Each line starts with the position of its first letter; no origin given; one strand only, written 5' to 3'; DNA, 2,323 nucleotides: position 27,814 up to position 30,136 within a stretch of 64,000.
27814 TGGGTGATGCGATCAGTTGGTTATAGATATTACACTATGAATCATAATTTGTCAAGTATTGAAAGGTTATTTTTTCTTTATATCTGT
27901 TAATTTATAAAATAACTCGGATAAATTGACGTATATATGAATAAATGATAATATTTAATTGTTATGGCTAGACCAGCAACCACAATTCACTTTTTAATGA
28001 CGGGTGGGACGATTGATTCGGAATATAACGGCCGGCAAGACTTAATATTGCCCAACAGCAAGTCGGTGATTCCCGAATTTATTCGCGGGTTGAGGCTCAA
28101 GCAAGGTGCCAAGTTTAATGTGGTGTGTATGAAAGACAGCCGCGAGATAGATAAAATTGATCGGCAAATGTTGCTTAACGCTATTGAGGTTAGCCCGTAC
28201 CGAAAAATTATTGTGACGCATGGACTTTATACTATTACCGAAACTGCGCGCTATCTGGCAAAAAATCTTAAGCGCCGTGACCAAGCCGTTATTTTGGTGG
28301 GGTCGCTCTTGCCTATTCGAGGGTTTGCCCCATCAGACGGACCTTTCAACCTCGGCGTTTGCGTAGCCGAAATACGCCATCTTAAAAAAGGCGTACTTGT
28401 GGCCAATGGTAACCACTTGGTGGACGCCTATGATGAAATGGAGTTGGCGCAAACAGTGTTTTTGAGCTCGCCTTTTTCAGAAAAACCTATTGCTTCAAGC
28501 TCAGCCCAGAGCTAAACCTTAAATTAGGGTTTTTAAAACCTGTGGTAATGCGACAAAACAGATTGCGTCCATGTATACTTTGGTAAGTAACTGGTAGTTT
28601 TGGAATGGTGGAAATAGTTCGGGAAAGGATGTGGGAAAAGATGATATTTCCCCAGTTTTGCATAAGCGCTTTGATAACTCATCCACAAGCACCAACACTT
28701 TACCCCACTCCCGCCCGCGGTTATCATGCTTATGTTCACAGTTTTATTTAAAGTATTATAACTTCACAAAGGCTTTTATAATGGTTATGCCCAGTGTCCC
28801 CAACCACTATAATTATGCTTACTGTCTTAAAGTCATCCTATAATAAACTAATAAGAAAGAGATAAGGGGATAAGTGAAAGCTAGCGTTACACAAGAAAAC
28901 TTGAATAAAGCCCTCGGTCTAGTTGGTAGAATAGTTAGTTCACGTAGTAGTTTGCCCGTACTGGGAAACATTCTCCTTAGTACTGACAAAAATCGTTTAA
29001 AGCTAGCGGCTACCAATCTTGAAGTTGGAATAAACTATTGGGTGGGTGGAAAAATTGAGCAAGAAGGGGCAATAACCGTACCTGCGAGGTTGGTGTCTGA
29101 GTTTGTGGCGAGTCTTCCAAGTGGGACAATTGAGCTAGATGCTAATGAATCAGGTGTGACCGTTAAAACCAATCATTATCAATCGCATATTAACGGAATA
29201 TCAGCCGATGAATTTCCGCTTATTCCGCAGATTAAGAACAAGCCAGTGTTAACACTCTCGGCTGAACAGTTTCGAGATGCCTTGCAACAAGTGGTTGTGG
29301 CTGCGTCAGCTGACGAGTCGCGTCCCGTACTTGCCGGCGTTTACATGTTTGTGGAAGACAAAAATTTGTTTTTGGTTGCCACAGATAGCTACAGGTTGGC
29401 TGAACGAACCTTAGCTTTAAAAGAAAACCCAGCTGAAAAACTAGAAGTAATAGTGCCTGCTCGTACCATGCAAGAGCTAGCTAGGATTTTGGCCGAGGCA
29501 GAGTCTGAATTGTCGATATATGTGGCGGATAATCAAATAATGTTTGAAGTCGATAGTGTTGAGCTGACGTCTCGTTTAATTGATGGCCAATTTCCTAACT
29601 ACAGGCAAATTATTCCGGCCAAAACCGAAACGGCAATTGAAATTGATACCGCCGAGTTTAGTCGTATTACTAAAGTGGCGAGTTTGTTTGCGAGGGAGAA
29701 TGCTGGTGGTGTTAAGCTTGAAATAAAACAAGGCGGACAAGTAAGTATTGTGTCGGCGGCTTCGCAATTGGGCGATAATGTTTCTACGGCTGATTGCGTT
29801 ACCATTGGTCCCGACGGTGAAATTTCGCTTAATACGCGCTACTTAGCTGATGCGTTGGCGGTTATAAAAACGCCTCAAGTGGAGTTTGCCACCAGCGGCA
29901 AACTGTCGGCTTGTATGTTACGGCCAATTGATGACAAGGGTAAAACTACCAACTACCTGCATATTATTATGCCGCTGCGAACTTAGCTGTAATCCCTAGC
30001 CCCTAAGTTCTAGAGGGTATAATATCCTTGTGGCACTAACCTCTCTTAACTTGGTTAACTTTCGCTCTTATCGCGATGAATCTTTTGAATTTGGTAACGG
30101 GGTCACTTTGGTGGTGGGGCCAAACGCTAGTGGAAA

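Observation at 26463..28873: dnaA and dnaN separated by 2.4 kb containing a ~60% GC insert with two unknown ORFs and an asparaginase-domain gene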

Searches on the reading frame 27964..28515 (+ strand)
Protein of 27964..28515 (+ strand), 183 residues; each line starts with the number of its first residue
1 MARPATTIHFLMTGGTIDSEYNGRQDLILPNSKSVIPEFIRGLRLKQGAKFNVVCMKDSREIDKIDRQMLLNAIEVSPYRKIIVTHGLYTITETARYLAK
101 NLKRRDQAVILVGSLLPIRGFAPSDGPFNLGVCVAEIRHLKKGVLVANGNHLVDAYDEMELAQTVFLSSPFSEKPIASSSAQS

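Call 5: search_protein_families(library=pfam, proteins=[window:27964-28515:+], max_evalue=0.1)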
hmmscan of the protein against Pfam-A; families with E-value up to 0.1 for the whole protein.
window:27964-28515:+ (183 aa): 2 families
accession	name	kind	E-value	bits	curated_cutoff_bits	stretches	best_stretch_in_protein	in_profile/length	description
PF00710.25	Asparaginase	-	4.9e-16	59.2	22.5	1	8-157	2-157/193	Asparaginase, N-terminal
PF07185.16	DUF1404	-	0.014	15.5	29.4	1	79-167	21-107/169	Protein of unknown function (DUF1404)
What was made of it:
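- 27964..28515 (+): asnN: a 183-aa single-domain (asparaginase N-terminal domain) protein with backbone composition. PF00710 at 4.9e-16 (call 5).
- Checked: The asparaginase gene at 27964-28515 matches only the N-terminal domain, PF00710, at 4.9e-16 (call 5).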

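Call 6: search_protein_families(library=phrogs, proteins=[window:27964-28515:+], max_evalue=0.1)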
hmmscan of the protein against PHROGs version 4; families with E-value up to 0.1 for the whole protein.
window:27964-28515:+ (183 aa): 1 family
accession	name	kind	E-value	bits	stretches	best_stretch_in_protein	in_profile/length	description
phrog_20861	-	unknown function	0.01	16.6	1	7-38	28-59/78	-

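Call 7: search_protein_families(library=ncbifam, proteins=[window:27964-28515:+], max_evalue=0.1)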
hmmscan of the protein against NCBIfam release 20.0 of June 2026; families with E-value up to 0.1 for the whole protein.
window:27964-28515:+ (183 aa): 8 families
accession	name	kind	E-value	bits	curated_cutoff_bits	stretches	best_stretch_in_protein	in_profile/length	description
TIGR00520.1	asnASE_II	subfamily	1.9e-10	40.2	314.3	1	7-159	26-187/352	type II asparaginase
NF008304.0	PRK11096.1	equivalog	5.7e-09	35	506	1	81-162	104-186/348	L-asparaginase 2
TIGR00519.1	asnASE_I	subfamily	5.6e-06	25.5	260.5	1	7-150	3-148/337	type I asparaginase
NF003217.0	PRK04183.1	equivalog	0.0014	17.3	310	1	6-114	76-187/420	Glu-tRNA(Gln) amidotransferase subunit GatD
NF006998.0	PRK09461.1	equivalog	0.0053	16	376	1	35-130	37-132/337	asparaginase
TIGR02153.1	gatD_arch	equivalog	0.0062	15.3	324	1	8-115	65-176/405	Glu-tRNA(Gln) amidotransferase subunit GatD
TIGR00576.1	dut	superfamily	0.041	13.6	102.55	0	8-55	71-118/143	dUTP diphosphatase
NF001862.0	PRK00601.1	equivalog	0.07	12.8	103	0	8-48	78-118/150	dUTP diphosphatase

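Call 8: search_protein_families(library=padloc, proteins=[window:27964-28515:+], max_evalue=0.1)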
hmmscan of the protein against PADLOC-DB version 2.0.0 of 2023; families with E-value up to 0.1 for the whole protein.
window:27964-28515:+ (183 aa): 1 family
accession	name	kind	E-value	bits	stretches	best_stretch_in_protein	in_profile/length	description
PDLC03103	Specificity_I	-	0.0056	14.5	1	17-109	286-377/392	Type I specificity subunit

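Call 44: find_homologous_proteins(query=window:27964-28515:+)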
Query window:27964-28515:+ (183 aa): 122 proteins with E <= 0.001 among 226 candidates; the best 120 are listed.
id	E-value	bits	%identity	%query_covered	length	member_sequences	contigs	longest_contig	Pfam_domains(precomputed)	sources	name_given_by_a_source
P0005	3.2e-114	396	100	100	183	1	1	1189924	PF00710.26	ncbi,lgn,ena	-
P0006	6.8e-79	281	73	95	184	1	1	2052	PF00710.26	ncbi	-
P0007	1.5e-61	225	64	89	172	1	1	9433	PF00710.26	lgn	-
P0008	1.0e-51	193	53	92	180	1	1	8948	PF00710.26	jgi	jgi:L-asparaginase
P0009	1.7e-50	189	60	78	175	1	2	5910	PF00710.26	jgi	-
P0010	1.3e-49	186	57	79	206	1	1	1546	PF00710.26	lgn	-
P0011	4.5e-49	184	57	82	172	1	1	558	PF00710.26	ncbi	-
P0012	1.1e-48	183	56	81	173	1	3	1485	PF00710.26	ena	-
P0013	2.3e-48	182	51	91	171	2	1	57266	PF00710.26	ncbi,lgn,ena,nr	ncbi:asparaginase [Patescibacteria group bacterium]|nr:asparaginase [Patescibacteria group bacterium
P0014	2.9e-48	182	59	78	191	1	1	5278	PF00710.26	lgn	-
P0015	4.1e-48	181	57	78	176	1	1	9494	PF00710.26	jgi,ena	-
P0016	9.7e-48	180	57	79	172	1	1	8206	PF00710.26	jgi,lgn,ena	-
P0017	1.3e-47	180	57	80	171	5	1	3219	PF00710.26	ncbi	-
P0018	1.7e-47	179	50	91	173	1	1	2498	PF00710.26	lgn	-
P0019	2.1e-47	179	49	95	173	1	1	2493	PF00710.26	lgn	-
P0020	2.3e-47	179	49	93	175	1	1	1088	PF00710.26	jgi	jgi:L-asparaginase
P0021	3.3e-47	178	47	93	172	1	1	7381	PF00710.26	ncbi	-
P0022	4.2e-47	178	55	81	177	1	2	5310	PF00710.26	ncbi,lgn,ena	-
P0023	8.1e-47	177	49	92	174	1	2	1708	PF00710.26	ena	-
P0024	1.1e-46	176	56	77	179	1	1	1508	PF00710.26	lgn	-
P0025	1.4e-46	176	48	96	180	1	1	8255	PF00710.26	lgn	-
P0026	2.1e-46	176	47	91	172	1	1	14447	PF00710.26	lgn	-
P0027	2.5e-46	175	54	81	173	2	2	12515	PF00710.26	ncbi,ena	-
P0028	2.5e-46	175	45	95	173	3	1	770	PF00710.26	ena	-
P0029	4.8e-46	174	49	92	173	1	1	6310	PF00710.26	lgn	-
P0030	5.0e-46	174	55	79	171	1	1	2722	PF00710.26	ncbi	-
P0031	5.3e-46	174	49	91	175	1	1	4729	PF00710.26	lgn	-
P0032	7.0e-46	174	47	92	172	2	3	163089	PF00710.26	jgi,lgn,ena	jgi:L-asparaginase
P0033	8.3e-46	174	56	78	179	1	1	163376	PF00710.26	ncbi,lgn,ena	-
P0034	9.2e-46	174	50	92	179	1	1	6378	PF00710.26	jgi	jgi:L-asparaginase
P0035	1.0e-45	173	53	81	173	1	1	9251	PF00710.26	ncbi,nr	ncbi:asparaginase [Candidatus Uhrbacteria bacterium]|nr:asparaginase [Candidatus Uhrbacteria bacteri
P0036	1.5e-45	173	56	75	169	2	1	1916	PF00710.26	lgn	-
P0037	2.1e-45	172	48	95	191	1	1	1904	PF00710.26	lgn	-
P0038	2.4e-45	172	48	95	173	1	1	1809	PF00710.26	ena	-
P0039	2.8e-45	172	51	91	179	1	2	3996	PF00710.26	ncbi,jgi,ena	-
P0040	3.5e-45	172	55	81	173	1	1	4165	PF00710.26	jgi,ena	-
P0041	3.9e-45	171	56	78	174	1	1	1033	PF00710.26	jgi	jgi:L-asparaginase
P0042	4.6e-45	171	54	80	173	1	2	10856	PF00710.26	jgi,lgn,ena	-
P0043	5.1e-45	171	53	78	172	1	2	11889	PF00710.26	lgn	-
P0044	5.4e-45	171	52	81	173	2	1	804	PF00710.26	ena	-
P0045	5.4e-45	171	56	77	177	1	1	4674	PF00710.26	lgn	-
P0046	7.8e-45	170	55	78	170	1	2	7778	PF00710.26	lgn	-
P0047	8.0e-45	170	54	78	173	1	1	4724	PF00710.26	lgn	-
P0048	8.3e-45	170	55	78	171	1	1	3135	PF00710.26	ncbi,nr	ncbi:MAG: asparaginase [Gammaproteobacteria bacterium]|nr:asparaginase [Gammaproteobacteria bacteriu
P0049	1.2e-44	170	48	91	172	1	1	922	PF00710.26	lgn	-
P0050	1.3e-44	170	52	81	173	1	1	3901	PF00710.26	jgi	-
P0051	2.7e-44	169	52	81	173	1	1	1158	PF00710.26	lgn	-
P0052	2.8e-44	169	48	85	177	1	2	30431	PF00710.26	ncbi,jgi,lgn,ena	-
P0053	3.0e-44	169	55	77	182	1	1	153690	PF00710.26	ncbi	-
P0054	6.6e-44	167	53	78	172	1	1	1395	PF00710.26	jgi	jgi:L-asparaginase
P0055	6.7e-44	167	52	80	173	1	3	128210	PF00710.26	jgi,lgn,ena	jgi:L-asparaginase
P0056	9.0e-44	167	51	93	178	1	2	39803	PF00710.26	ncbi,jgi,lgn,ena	-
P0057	1.3e-43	167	52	78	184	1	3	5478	PF00710.26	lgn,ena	-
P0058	1.4e-43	166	51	81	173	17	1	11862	PF00710.26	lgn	-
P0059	2.0e-43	166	55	78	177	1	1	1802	PF00710.26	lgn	-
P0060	2.1e-43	166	51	91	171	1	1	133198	PF00710.26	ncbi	ncbi:MAG: asparaginase domain-containing protein [Candidatus Micrarchaeota archaeon]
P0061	3.0e-43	165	47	92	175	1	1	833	PF00710.26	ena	-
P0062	5.1e-43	165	47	90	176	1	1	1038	PF00710.26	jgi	jgi:L-asparaginase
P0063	6.4e-43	164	45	95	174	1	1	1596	PF00710.26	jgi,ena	-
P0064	8.6e-43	164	53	78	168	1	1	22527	PF00710.26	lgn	-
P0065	1.0e-42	164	46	93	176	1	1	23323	PF00710.26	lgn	-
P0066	1.1e-42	163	45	95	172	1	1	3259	PF00710.26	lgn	-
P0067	1.2e-42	163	54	78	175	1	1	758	PF00710.26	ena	-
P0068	2.0e-42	163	51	81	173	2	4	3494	PF00710.26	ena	-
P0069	9.9e-42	160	53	78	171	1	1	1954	PF00710.26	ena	-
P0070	1.2e-41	160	52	78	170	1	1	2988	PF00710.26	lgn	-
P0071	1.7e-41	160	46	91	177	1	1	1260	PF00710.26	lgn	-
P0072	2.0e-41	159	44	95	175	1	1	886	PF00710.26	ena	-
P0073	3.1e-41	159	49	75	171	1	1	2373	PF00710.26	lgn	-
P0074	6.0e-41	158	51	81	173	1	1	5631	PF00710.26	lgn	-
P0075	7.9e-41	157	50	80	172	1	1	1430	PF00710.26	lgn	-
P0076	1.6e-40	156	52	77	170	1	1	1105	PF00710.26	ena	-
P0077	5.7e-40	155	51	78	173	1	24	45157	PF00710.26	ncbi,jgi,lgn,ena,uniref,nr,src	ncbi:MAG: hypothetical protein A3B13_03715 [Candidatus Liptonbacteria bacterium RIFCSPLOWO2_01_FULL_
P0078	1.4e-39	153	51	77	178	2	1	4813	PF00710.26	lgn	-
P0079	2.1e-39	153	46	91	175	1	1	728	PF00710.26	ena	-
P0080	2.3e-39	153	45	91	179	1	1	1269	PF00710.26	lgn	-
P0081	2.4e-39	153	53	77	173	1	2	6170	PF00710.26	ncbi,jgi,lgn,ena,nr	ncbi:MAG TPA: asparaginase domain-containing protein [Candidatus Paceibacterota bacterium]|nr:aspara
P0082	6.2e-39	151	51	78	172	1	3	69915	PF00710.26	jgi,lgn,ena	-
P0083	1.2e-38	150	51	77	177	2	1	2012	PF00710.26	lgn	-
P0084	5.2e-38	148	51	77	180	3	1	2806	PF00710.26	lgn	-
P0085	7.0e-38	148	57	68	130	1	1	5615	PF00710.26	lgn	-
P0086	1.4e-37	147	47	79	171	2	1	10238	PF00710.26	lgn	-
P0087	2.1e-37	146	44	91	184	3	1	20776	PF00710.26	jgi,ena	-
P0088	2.7e-37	146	49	85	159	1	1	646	PF00710.26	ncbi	-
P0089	3.0e-37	146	49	71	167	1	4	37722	PF00710.26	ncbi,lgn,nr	ncbi:MAG: asparaginase [Candidatus Levybacteria bacterium]|nr:asparaginase [Candidatus Levybacteria 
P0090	3.3e-37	146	47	80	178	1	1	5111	PF00710.26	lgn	-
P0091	5.1e-37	145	48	71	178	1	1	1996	PF00710.26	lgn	-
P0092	6.2e-37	145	49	77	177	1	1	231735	PF00710.26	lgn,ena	-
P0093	8.1e-37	144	45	91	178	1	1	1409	PF00710.26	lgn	-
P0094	9.1e-37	144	50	80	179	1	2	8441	PF00710.26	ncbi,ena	-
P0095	9.6e-37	144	51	75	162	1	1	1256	PF00710.26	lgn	-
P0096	1.2e-36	144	47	71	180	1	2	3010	PF00710.26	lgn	-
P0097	1.5e-36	144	49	77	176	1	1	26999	PF00710.26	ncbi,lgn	-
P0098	2.0e-36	143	50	77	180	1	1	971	PF00710.26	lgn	-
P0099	4.9e-36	142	49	80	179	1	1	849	PF00710.26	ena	-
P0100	6.8e-36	141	49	77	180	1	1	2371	PF00710.26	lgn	-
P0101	1.0e-35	141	51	79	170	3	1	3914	PF00710.26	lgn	-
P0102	2.6e-35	140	47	81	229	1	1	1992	PF00710.26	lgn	-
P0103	2.7e-35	139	44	81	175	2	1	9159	PF00710.26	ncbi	-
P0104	3.0e-35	139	52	75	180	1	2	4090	PF00710.26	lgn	-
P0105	3.0e-35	139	50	77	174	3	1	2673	PF00710.26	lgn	-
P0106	3.3e-35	139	47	77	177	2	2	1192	PF00710.26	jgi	jgi:L-asparaginase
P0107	6.1e-35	138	44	81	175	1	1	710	PF00710.26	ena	-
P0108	8.5e-35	138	46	80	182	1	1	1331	PF00710.26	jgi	-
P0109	2.9e-34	136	50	74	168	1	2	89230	PF00710.26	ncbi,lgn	-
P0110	3.5e-34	136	55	65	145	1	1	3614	PF00710.26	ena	-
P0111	5.8e-34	135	47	78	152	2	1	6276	PF00710.26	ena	-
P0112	1.7e-33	134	46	86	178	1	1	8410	PF00710.26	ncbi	-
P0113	2.5e-33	133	42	86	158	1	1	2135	PF00710.26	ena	-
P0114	2.9e-33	133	49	73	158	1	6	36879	PF00710.26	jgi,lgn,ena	-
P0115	1.0e-32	131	44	80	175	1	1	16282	PF00710.26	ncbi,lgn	-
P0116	3.4e-30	123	38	92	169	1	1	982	PF00710.26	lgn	-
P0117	4.2e-30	123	45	84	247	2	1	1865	PF00710.26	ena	-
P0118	5.6e-29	119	54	55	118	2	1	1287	PF00710.26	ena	-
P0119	2.5e-28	117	54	58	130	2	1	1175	PF00710.26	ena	-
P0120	7.0e-28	115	58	51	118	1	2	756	PF00710.26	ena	-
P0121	7.9e-28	115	41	83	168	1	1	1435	PF00710.26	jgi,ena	-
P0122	1.0e-27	115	53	57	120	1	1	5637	PF00710.26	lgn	-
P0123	3.2e-27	113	40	79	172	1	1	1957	PF00710.26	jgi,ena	-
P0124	8.2e-26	109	54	54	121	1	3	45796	PF00710.26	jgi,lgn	-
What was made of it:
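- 27964..28515 (+): 122 homologues of about 170-180 aa named from Patescibacteria lineages (call 44).
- On L-asparaginase (type I/II) - for asnN: The whole family is about 170-180 aa (call 44).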

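Call 45: find_encoding_contigs(protein=P0007, flank=6000, max_places=3)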
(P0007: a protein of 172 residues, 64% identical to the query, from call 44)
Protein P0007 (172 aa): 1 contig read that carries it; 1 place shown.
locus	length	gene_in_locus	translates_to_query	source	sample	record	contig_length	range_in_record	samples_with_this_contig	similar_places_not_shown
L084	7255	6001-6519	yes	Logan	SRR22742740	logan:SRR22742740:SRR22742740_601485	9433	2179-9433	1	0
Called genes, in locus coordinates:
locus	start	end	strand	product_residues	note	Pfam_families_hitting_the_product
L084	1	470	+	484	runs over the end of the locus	-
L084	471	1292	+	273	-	-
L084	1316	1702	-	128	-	PF01850:PIN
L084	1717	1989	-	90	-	PF04014:MazE_antitoxin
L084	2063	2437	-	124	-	PF01242:PTPS (weak)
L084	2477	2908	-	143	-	PF01850:PIN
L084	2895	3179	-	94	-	-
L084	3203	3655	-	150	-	PF13470:PIN_3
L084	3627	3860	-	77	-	PF01402:RHH_1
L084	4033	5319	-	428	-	PF14516:AAA_35 (faint)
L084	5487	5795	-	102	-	-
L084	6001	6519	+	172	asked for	PF00710:Asparaginase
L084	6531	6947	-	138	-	PF13470:PIN_3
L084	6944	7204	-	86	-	PF01402:RHH_1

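Call 46: find_encoding_contigs(protein=P0006, flank=3000, max_places=3)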
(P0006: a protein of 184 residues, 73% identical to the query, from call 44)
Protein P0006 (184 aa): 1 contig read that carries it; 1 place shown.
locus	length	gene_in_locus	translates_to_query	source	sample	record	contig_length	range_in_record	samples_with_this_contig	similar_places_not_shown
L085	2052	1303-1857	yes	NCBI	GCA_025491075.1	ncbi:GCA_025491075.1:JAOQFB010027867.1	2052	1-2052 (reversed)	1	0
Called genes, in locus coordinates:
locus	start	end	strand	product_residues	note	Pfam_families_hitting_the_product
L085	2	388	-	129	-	?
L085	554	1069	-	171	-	-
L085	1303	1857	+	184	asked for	PF00710:Asparaginase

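Call 52: search_protein_families(library=pfam, proteins=[L085:554-1069:-, L085:2-364:-], max_evalue=10)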
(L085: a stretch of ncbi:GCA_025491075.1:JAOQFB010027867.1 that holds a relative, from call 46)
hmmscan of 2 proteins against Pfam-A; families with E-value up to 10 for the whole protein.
L085:554-1069:- (171 aa): 0 families

L085:2-364:- (121 aa): 4 families
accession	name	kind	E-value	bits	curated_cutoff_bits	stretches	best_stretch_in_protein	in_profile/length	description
PF08274.17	Zn_Ribbon_YjdM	-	0.018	15.5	30.8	1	1-13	5-17/30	PhnA Zinc-Ribbon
PF24215.1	H_T_assoc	-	0.25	11.3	27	1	22-65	189-232/237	Phage head to tail associated domain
PF22191.2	IBR_1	-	3.3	8.1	27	1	1-23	6-28/47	IBR domain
PF03604.18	Zn_ribbon_RPAB4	-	7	6.9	24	1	1-22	3-23/32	DNA directed RNA polymerase, 7 kDa subunit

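Call 56: find_related_loci(query=A4, collection=metagenome_contigs, flank=6000)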
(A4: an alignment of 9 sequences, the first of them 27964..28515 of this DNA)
Query A4 (183 aa) in metagenome_contigs; peptide patterns used: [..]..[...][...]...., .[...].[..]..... (x = any residue, [..] = any of these).
390 stretches matched a pattern; 287 encode a relative of the query (tblastn E <= 1e-3); the best 80 are kept; 80 distinct loci.
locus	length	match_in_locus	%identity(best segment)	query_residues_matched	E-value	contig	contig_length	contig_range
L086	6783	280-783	48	7-174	6e-55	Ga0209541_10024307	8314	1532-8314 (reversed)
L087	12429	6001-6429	59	8-149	1e-54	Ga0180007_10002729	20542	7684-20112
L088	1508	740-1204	53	7-161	6e-57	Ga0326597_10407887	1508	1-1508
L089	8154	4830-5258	57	8-149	3e-54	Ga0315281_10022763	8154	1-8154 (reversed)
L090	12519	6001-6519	48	1-173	4e-54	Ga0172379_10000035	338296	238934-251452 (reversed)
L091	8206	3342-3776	57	6-149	5e-54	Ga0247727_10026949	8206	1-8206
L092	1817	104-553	55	1-149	5e-55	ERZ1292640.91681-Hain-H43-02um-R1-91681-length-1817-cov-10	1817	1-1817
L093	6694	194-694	46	7-173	6e-54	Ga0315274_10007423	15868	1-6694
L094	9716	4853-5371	48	1-173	9e-54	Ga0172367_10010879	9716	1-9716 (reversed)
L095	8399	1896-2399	47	7-174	1e-53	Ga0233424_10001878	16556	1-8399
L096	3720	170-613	54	8-155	3e-53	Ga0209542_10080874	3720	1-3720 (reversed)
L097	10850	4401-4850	54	1-149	1e-52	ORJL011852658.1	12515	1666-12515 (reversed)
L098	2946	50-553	48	6-173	2e-52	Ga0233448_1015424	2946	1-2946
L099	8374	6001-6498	46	8-173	1e-52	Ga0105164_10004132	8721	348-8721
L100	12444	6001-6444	54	8-154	3e-52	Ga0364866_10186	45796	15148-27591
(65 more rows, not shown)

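Call 71: search_protein_families(library=pfam, proteins=[L084:4033-5439:-, L084:5487-5795:-], max_evalue=0.01)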
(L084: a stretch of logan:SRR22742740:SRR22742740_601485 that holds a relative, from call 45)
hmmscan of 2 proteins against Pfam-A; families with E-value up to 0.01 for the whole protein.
L084:4033-5439:- (468 aa): 2 families
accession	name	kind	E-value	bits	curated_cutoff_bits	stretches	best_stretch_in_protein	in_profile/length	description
PF14516.12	AAA_35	-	3.5e-07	29.8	27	1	265-428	128-287/331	AAA-like domain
PF13401.12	AAA_22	-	3.8e-05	24.4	27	1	184-287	6-104/130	AAA domain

L084:5487-5795:- (102 aa): 0 families

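Call 99: search_protein_families(library=phrogs, proteins=[L085:554-1069:-, L085:2-388:-, L084:5487-5795:-, L084:4033-5319:-], max_evalue=0.1)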
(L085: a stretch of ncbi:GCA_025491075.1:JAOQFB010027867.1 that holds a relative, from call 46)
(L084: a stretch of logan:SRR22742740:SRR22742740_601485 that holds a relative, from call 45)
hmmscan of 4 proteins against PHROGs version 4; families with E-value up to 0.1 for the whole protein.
L085:554-1069:- (171 aa): 0 families

L085:2-388:- (129 aa): 0 families

L084:5487-5795:- (102 aa): 0 families

L084:4033-5319:- (428 aa): 0 families

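Call 100: search_protein_families(library=padloc, proteins=[L085:554-1069:-, L085:2-388:-, L084:5487-5795:-, L084:4033-5319:-], max_evalue=0.1)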
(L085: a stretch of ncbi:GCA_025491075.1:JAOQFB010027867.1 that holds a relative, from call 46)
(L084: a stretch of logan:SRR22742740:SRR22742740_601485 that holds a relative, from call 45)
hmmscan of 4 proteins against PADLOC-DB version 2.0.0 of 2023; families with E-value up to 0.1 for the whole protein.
L085:554-1069:- (171 aa): 0 families

L085:2-388:- (129 aa): 0 families

L084:5487-5795:- (102 aa): 0 families

L084:4033-5319:- (428 aa): 2 families
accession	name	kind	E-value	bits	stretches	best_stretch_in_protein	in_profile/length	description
PDLC04140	mad8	-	0.015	12.9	1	142-190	26-68/314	mads_8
PDLC02494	BrxD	-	0.034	11.3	0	142-219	51-129/440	BrxD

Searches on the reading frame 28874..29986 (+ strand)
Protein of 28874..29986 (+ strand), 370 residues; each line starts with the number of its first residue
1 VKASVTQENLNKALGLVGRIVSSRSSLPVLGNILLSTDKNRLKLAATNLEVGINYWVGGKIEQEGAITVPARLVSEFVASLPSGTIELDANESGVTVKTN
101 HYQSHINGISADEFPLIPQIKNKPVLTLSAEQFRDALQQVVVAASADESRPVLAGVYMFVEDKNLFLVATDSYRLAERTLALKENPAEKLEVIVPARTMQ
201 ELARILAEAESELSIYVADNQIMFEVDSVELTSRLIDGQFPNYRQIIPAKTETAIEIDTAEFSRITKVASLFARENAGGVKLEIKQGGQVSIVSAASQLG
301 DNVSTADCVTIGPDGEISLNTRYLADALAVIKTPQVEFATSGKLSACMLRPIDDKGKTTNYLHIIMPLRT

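Call 5: search_protein_families(library=pfam, proteins=[window:28874-29986:+], max_evalue=0.1)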
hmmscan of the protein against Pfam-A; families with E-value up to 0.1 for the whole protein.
window:28874-29986:+ (370 aa): 4 families
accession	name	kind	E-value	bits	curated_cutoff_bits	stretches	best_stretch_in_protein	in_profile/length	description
PF02767.21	DNA_pol3_beta_2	-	6.2e-36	123.6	27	1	128-242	2-116/116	DNA polymerase III beta subunit, central domain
PF00712.24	DNA_pol3_beta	-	2.3e-34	118.5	24.4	2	1-118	1-120/120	DNA polymerase III beta subunit, N-terminal domain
PF02768.20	DNA_pol3_beta_3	-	1e-20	74.2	27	1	244-358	1-114/121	DNA polymerase III beta subunit, C-terminal domain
PF18908.5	DUF5663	-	0.042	14.9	23.7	0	222-249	48-75/84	Protein of unknown function (DUF5663)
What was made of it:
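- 28874..29986 (+): dnaN, followed by recF at 30030-31106. Pfam finds the three DNA_pol3_beta domains (call 5).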

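Call 60: list_cluster_members(proteins=[P0001, P0005, P0006, window:28874-29986:+])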
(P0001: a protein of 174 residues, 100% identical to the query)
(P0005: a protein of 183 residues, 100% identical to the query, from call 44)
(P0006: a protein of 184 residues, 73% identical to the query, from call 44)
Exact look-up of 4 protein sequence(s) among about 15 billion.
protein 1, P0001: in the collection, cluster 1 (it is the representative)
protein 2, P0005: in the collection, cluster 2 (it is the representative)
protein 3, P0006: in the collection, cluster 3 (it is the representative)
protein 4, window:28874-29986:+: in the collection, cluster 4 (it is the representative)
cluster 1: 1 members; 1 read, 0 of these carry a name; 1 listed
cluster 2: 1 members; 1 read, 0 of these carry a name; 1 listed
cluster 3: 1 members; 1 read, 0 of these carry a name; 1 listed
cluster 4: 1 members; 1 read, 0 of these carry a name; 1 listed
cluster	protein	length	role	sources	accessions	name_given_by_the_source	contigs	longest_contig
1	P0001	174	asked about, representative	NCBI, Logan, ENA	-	-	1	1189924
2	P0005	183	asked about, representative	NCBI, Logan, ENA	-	-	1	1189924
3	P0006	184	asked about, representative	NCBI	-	-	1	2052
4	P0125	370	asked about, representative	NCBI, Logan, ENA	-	-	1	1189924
